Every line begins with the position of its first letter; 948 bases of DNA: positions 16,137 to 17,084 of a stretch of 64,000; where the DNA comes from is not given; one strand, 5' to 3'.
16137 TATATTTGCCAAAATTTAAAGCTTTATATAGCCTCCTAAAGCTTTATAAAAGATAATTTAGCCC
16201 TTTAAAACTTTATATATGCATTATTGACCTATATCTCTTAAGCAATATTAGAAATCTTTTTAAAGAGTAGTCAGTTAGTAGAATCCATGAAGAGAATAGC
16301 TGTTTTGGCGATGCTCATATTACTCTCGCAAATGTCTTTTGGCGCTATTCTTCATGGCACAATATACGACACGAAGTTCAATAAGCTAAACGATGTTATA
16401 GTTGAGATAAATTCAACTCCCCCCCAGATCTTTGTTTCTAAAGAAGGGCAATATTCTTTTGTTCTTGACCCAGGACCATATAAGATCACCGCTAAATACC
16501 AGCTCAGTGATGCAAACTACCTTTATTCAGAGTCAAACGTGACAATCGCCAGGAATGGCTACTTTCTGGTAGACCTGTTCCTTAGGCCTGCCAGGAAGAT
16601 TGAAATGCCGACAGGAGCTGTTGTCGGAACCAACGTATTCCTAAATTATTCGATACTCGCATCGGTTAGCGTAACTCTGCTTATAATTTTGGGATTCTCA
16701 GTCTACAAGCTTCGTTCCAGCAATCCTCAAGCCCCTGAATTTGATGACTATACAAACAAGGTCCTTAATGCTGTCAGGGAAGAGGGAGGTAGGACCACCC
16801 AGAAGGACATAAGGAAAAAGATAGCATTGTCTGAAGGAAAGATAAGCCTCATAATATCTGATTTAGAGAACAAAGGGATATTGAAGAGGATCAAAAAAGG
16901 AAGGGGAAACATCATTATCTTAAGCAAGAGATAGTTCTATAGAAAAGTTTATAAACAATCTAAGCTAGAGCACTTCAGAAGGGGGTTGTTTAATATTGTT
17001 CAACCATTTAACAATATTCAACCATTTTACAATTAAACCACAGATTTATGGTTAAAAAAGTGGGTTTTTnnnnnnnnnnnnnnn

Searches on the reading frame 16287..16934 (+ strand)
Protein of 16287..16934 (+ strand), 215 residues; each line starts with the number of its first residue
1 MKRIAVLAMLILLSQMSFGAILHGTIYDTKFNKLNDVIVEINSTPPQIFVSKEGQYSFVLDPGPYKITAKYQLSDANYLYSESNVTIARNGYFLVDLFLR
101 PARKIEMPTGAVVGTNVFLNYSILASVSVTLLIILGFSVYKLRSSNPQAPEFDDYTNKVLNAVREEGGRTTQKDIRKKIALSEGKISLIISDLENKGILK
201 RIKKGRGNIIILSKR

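Call 44: search_protein_families(library=pfam, proteins=[window:16287-16934:+], max_evalue=0.001)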
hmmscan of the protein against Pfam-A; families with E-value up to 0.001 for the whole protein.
window:16287-16934:+ (215 aa): 3 families
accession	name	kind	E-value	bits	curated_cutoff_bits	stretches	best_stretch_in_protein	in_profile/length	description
PF24034.1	DUF7343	-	9.3e-15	54.7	27.6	1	157-212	6-61/62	Domain of unknown function (DUF7343)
PF13412.12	HTH_24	-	2.3e-06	27.5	21.9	1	153-200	2-48/48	Winged helix-turn-helix DNA-binding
PF17007.11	HTH_micro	-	0.00084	18.7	27.3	0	127-210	65-148/454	HTH-like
